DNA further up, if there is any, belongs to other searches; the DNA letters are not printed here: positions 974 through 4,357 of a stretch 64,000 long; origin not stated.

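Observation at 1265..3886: About 16 tandem copies of an unrecognised ~55-aa W-x-D-x-R / D-I-Y-x-Q / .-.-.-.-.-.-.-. repeat in a T9SS-tagged protein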

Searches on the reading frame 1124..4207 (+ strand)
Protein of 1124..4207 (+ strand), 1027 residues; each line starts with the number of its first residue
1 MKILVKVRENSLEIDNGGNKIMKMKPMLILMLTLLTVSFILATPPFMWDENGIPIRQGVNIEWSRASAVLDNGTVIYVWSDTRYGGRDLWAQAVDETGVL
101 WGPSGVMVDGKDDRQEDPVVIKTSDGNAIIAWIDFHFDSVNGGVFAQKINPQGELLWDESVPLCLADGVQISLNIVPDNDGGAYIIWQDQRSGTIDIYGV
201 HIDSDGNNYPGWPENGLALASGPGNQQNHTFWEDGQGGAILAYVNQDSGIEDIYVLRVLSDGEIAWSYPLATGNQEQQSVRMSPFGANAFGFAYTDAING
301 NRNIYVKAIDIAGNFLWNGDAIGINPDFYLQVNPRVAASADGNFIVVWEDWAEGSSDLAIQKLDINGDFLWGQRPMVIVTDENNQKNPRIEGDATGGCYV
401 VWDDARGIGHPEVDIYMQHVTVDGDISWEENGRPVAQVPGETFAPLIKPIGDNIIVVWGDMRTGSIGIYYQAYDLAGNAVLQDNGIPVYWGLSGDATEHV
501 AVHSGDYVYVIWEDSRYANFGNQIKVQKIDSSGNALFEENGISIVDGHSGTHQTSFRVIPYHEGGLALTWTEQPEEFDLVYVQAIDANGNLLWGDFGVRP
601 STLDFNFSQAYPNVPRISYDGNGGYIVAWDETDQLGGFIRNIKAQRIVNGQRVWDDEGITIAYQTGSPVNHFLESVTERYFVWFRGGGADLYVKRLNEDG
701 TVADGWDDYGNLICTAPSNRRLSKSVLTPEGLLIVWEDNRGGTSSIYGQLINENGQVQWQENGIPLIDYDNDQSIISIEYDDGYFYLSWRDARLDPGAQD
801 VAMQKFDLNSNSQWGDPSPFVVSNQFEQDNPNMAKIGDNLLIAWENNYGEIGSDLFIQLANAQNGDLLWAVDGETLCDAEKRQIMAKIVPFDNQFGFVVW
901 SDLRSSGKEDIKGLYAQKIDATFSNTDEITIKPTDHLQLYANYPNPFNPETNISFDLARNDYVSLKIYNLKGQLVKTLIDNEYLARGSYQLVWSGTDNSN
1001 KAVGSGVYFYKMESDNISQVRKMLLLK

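Call 3: search_protein_families(library=pfam, proteins=[window:1124-4207:+], max_evalue=1)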
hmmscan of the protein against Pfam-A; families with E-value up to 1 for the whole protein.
window:1124-4207:+ (1027 aa): 6 families
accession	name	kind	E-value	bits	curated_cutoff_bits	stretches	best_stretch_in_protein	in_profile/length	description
PF18962.6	Por_Secre_tail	-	5.5e-08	33.4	27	1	943-1023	2-73/75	Secretion system C-terminal sorting domain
PF13860.13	FlgD_ig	-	1.2e-07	32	27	1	952-1016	11-77/79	FlgD Ig-like domain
PF13585.12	CHU_C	-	9.6e-05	22.9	27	1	961-1016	27-74/86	CHU_C Type IX secretion signal domain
PF04616.20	Glyco_hydro_43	-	0.0004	20.3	32.2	0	294-438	83-233/288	Glycosyl hydrolases family 43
PF03640.20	Lipoprotein_15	-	0.024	14.6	24.4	0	753-773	6-26/47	Secreted repeat of unknown function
PF17164.10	DUF5122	-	0.037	14.7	27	0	683-702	14-32/36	Domain of unknown function (DUF5122) beta-propeller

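Call 4: search_protein_families(library=ncbifam, proteins=[window:1124-4207:+], max_evalue=1)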
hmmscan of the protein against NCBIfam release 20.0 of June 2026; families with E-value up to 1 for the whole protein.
window:1124-4207:+ (1027 aa): 11 families
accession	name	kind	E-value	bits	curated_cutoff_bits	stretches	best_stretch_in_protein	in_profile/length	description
TIGR04275.1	beta_prop_Msarc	repeat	3.4e-12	45.9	85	4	378-417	4-35/40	beta-propeller repeat protein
NF033707.1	T9SS_sortase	equivalog_domain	2.9e-10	38.4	420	1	934-1013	991-1076/1095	type IX secretion system sortase PorU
TIGR04183.1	Por_Secre_tail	domain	1.2e-07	31.6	23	1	943-1024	2-70/72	T9SS type A sorting domain-containing protein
NF052323.1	T9SSA_dep_M6i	equivalog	1.9e-05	22.8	600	1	940-1015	959-1027/1043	T9SS-dependent M6-like inactivated metalloprotease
NF038113.1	T9SSA_dep_M36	equivalog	3e-05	22.4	885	1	931-1024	785-867/869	T9SS-dependent M36 family metallopeptidase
NF009452.0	PRK12812.1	equivalog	0.00035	19.9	258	1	960-1015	151-207/289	flagellar basal body rod modification protein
NF005176.1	PRK06655.1-1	equivalog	0.0014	18.6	230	1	960-1016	96-151/197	flagellar hook assembly protein FlgD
NF052228.1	T9SS_PorZ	equivalog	0.0014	17.1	260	1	932-1015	665-743/757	type IX secretion system anionic LPS delivery protein PorZ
NF053608.1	Lsa66_OmpA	equivalog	0.0065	14.9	700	1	989-1014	203-228/581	fibronectin-binding adhesin Lsa66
NF009453.0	PRK12813.1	equivalog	0.054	13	264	1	960-1017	123-176/223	flagellar basal body rod modification protein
NF047446.1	barrel_OmpL47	domain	0.37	11.3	40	0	463-479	42-58/68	OmpL47-type beta-barrel domain-containing protein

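Call 8: find_homologous_proteins(query=window:1124-4207:+, max_evalue=0.00001)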
Query window:1124-4207:+ (1027 aa): 793 proteins with E <= 0.00001 among 8000 candidates; the best 120 are listed.
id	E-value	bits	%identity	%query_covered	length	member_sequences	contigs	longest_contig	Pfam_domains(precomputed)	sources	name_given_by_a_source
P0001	0.0e+0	2392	100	100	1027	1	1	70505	PF18962.8,PF13860.13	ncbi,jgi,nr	ncbi:MAG: T9SS type A sorting domain-containing protein [Candidatus Cloacimonetes bacterium]|nr:T9SS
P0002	0.0e+0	1774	75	98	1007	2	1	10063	PF13585.13,PF18962.8,PF13860.13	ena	-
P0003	0.0e+0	1622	69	98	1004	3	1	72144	PF18962.8,PF13860.13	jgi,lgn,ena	-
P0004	0.0e+0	1559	66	98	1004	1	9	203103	PF13585.13,PF18962.8,PF13860.13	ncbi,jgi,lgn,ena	jgi:hypothetical protein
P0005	0.0e+0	1490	65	98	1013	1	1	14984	PF13585.13,PF18962.8,PF13860.13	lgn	-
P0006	0.0e+0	1291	56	97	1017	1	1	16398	PF18962.8,PF13860.13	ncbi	-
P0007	0.0e+0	1159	52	97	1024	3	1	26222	PF13585.13,PF18962.8,PF13860.13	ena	-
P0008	0.0e+0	1114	51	98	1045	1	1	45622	PF18962.8,PF13860.13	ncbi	-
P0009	0.0e+0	1111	51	98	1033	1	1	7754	PF18962.8,PF13860.13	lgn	-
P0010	0.0e+0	1061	48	98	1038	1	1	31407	PF18962.8,PF13860.13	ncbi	-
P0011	1.0e-250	853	43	97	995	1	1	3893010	PF13585.13,PF18962.8,PF13860.13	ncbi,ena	-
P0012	2.1e-249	848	43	98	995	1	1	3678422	PF18962.8,PF13860.13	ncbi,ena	-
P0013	7.4e-249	847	64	55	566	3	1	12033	PF18962.8,PF13860.13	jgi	-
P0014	3.1e-244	831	42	98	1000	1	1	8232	PF13585.13,PF18962.8,PF13860.13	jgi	-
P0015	8.6e-243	826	43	96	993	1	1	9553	PF18962.8,PF13860.13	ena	-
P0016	5.3e-239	814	42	96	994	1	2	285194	PF18962.8,PF13860.13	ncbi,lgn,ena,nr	ncbi:MAG: T9SS type A sorting domain-containing protein [Candidatus Cloacimonetes bacterium]|nr:T9SS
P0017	3.9e-227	775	41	98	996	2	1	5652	PF18962.8,PF13860.13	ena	-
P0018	2.2e-222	759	40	98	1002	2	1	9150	PF13585.13,PF18962.8,PF13860.13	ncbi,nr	ncbi:MAG: T9SS type A sorting domain-containing protein [Candidatus Cloacimonetes bacterium]|nr:T9SS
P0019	1.2e-221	757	40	98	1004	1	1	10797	PF13585.13,PF18962.8,PF13860.13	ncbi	-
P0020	4.3e-221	755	40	96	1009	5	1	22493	PF18962.8,PF13860.13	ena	-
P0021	8.6e-220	750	40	97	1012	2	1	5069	PF13585.13,PF18962.8,PF13860.13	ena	-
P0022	8.7e-220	750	42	90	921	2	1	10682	PF13585.13,PF18962.8,PF13860.13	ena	-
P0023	1.1e-219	750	40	97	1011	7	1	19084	PF13585.13,PF18962.8,PF13860.13,PF04616.21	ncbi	-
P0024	6.7e-218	744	40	97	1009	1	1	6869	PF18962.8,PF13860.13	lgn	-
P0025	9.2e-217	740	40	98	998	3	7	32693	PF18962.8,PF13860.13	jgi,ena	-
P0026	3.7e-216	738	40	98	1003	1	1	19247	PF13585.13,PF18962.8,PF13860.13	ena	-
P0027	4.0e-216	738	41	97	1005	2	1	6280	PF18962.8,PF13860.13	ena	-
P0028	4.7e-216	738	39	98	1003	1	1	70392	PF18962.8,PF13860.13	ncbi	-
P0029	2.1e-215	736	39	98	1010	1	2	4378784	PF18962.8,PF13860.13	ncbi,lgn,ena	-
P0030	4.8e-215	735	40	98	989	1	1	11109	PF18962.8,PF13860.13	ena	-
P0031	2.5e-214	732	38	98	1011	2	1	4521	PF18962.8,PF13860.13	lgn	-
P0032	6.9e-214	731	39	98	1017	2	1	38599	PF18962.8,PF13860.13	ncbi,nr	ncbi:MAG: T9SS type A sorting domain-containing protein [Candidatus Cloacimonetes bacterium]|nr:T9SS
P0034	8.6e-213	727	40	97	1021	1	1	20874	PF18962.8,PF13860.13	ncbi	ncbi:MAG: T9SS type A sorting domain-containing protein [Candidatus Cloacimonadia bacterium]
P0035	1.0e-212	727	39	98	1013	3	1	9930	PF28532.1,PF13585.13,PF18962.8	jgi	jgi:predicted lipoprotein with Yx(FWY)xxD motif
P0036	1.2e-212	727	40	97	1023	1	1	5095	PF13585.13,PF18962.8,PF13860.13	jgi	jgi:hypothetical protein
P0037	4.1e-212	725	40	97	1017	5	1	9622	PF13585.13,PF18962.8,PF13860.13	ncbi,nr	ncbi:MAG: T9SS type A sorting domain-containing protein [Candidatus Cloacimonetes bacterium]|nr:T9SS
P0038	9.2e-212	724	40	96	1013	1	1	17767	PF13585.13,PF18962.8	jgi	jgi:type IX secretion system substrate protein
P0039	1.6e-211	723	39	98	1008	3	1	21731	PF18962.8,PF13860.13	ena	-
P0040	1.8e-211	723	39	97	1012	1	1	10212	PF18962.8,PF13860.13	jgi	-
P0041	3.1e-211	722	39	98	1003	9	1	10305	PF13585.13,PF18962.8,PF13860.13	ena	-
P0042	5.2e-211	721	39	98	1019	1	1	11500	PF13585.13,PF18962.8,PF13860.13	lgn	-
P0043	7.3e-211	721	39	95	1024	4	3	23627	PF18962.8,PF13860.13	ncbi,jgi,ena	-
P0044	8.3e-211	721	39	98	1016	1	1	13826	PF13585.13,PF18962.8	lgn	-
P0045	2.0e-210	719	40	98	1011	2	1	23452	PF13585.13,PF18962.8,PF13860.13,PF04616.21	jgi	-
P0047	1.6e-209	716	40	98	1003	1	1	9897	PF18962.8,PF13860.13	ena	-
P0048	2.3e-209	716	39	98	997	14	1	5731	PF13585.13,PF18962.8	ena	-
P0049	2.5e-209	716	40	98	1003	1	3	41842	PF18962.8,PF13860.13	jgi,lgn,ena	-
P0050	3.9e-209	715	40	98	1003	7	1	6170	PF18962.8,PF13860.13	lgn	-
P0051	5.0e-209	715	38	97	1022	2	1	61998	PF13585.13,PF18962.8,PF13860.13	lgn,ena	-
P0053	1.1e-208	713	40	95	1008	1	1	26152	PF13860.13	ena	-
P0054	1.2e-208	713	40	98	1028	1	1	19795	PF13585.13,PF18962.8,PF13860.13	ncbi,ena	-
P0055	1.7e-208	713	39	98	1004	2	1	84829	PF13585.13,PF18962.8,PF13860.13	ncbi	-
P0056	2.2e-208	713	38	98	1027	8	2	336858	PF13585.13,PF18962.8,PF13860.13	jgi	jgi:hypothetical protein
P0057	3.3e-208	712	39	96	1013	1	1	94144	PF13585.13,PF18962.8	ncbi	-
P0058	3.3e-208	712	38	97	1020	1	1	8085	PF18962.8,PF13860.13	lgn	-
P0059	4.1e-208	712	39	98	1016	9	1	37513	PF13860.13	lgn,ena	-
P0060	4.4e-208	712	40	97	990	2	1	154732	PF18962.8,PF04616.21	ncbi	-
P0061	6.3e-208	711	39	96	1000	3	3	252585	PF18962.8,PF13860.13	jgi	-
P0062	8.4e-208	711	39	97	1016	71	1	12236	PF13860.13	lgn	-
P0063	8.8e-208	711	39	97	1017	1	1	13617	PF13860.13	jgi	jgi:hypothetical protein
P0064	9.5e-208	710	40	98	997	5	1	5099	PF13585.13,PF18962.8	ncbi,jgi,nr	ncbi:MAG: T9SS type A sorting domain-containing protein [Candidatus Cloacimonetes bacterium]|nr:T9SS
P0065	1.2e-207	710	38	97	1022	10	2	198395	PF13585.13,PF18962.8,PF13860.13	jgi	-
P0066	1.4e-207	710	39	97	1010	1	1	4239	PF13585.13,PF18962.8,PF13860.13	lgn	-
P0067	1.9e-207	709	39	97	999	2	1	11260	PF18962.8,PF13860.13,PF04616.21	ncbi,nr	ncbi:MAG: T9SS type A sorting domain-containing protein [Armatimonadetes bacterium]|nr:T9SS type A s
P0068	2.2e-207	709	39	98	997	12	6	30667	PF03640.21,PF18962.8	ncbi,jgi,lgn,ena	-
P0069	2.2e-207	709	38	98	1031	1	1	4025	PF18962.8,PF13860.13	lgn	-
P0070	2.8e-207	709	40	98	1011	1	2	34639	PF13585.13,PF18962.8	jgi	-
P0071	3.7e-207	708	39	97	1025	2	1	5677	PF13585.13,PF18962.8,PF13860.13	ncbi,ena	-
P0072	4.2e-207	708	39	95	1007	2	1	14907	PF18962.8,PF13860.13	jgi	-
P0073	1.1e-206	707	39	98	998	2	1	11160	PF18962.8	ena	-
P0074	1.2e-206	707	40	98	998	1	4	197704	PF13585.13,PF18962.8,PF13860.13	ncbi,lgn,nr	ncbi:MAG: T9SS type A sorting domain-containing protein [Candidatus Cloacimonetes bacterium]|nr:T9SS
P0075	1.2e-206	707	38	95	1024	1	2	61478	PF18962.8,PF13860.13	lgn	-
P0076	1.5e-206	706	39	97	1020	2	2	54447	PF13585.13,PF18962.8,PF13860.13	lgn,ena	-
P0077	1.5e-206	706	40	96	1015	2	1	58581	PF18962.8,PF13860.13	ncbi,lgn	-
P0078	1.6e-206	706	39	97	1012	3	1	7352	PF18962.8,PF13860.13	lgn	-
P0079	2.2e-206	706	39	98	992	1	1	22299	PF13585.13,PF18962.8,PF13860.13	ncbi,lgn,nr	ncbi:MAG: hypothetical protein CSB55_02015 [Candidatus Cloacimonadota bacterium]|nr:MAG: hypothetica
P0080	2.5e-206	706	38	97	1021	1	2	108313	PF13860.13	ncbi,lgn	-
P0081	2.9e-206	706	39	95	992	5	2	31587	PF13585.13,PF18962.8,PF13860.13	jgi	-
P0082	4.3e-206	705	39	98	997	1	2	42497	PF13585.13,PF18962.8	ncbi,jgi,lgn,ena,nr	ncbi:MAG TPA: T9SS type A sorting domain-containing protein [Candidatus Cloacimonetes bacterium]|nr:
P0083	4.3e-206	705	39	95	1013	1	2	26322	PF13585.13,PF18962.8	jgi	-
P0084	5.8e-206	705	40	98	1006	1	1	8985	PF18962.8,PF13860.13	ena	-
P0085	7.3e-206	704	38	98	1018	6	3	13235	PF13585.13,PF18962.8,PF13860.13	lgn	-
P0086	1.0e-205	704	39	98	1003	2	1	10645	PF18962.8,PF13860.13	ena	-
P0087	1.5e-205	703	38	97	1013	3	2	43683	PF18962.8,PF13860.13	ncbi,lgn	-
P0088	2.3e-205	703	39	97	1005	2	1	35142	PF13860.13,PF04616.21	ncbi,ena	-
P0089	2.3e-205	703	38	98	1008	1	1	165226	PF18962.8,PF13860.13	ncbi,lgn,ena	-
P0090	3.1e-205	702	38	96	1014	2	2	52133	PF18962.8,PF13860.13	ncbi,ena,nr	ncbi:MAG: FlgD immunoglobulin-like domain containing protein [Candidatus Cloacimonetes bacterium]|nr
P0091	3.1e-205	702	38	97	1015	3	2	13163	PF18962.8,PF13860.13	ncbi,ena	-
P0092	3.1e-205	702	38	98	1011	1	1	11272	PF13585.13,PF18962.8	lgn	-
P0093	3.8e-205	702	39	96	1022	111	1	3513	PF18962.8,PF13860.13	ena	-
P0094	8.8e-205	701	39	98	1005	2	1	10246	PF18962.8,PF13860.13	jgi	-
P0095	1.3e-204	700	37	97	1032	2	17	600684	PF18962.8,PF13860.13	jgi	jgi:hypothetical protein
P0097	2.3e-204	699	38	96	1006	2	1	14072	PF18962.8,PF13860.13,PF04616.21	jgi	-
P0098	4.6e-204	698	39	97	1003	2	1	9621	PF18962.8,PF13860.13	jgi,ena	-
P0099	5.4e-204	698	39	97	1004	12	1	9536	PF18962.8,PF13860.13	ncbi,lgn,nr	ncbi:MAG: FlgD immunoglobulin-like domain containing protein [Candidatus Cloacimonadota bacterium]|n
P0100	6.3e-204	698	37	98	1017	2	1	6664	PF18962.8,PF13860.13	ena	-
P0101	6.5e-204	698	39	97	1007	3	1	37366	PF18962.8,PF13860.13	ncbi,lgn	-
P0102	1.1e-203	697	39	98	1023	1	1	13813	PF18962.8,PF13860.13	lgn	-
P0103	1.1e-203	697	37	96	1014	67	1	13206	PF18962.8,PF13860.13,PF04616.21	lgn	-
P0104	1.5e-203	697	38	98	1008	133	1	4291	PF18962.8,PF13860.13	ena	-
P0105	1.5e-203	697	39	98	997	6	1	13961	PF18962.8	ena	-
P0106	1.8e-203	696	40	97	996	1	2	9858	PF13585.13,PF18962.8,PF13860.13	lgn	-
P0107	1.8e-203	696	38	98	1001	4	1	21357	PF13585.13,PF18962.8,PF13860.13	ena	-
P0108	2.0e-203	696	38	98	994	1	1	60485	PF13585.13,PF18962.8,PF13860.13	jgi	jgi:hypothetical protein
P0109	2.1e-203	696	39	97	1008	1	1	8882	PF18962.8,PF13860.13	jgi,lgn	jgi:hypothetical protein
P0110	2.4e-203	696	39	95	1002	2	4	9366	PF18962.8,PF13860.13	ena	-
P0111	2.6e-203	696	39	97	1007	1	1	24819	PF18962.8,PF13860.13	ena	-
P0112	2.7e-203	696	37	97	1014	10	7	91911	PF13860.13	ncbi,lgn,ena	-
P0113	3.7e-203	695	38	98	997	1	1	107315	PF13585.13,PF18962.8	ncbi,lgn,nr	ncbi:MAG: T9SS type A sorting domain-containing protein [Candidatus Cloacimonetes bacterium]|nr:T9SS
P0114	4.8e-203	695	39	98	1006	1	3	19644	PF18962.8,PF13860.13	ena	-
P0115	5.3e-203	695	38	98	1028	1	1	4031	PF13585.13,PF18962.8,PF13860.13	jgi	jgi:hypothetical protein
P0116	5.4e-203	695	39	98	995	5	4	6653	PF13585.13,PF18962.8,PF13860.13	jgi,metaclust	metaclust:\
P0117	6.1e-203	695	40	97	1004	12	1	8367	PF18962.8,PF13860.13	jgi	-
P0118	6.3e-203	694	37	97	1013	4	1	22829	PF13860.13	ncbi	-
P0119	7.2e-203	694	39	95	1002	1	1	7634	PF18962.8,PF13860.13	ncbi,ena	-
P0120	9.9e-203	694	39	98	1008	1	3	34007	PF18962.8,PF13860.13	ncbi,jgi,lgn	jgi:hypothetical protein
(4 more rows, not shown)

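Call 9: search_solved_structures(query=window:1124-4207:+, max_evalue=1, show_alignments=2)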
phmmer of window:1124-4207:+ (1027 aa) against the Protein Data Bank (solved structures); distinct sequences matched with E-value up to 1: 0.
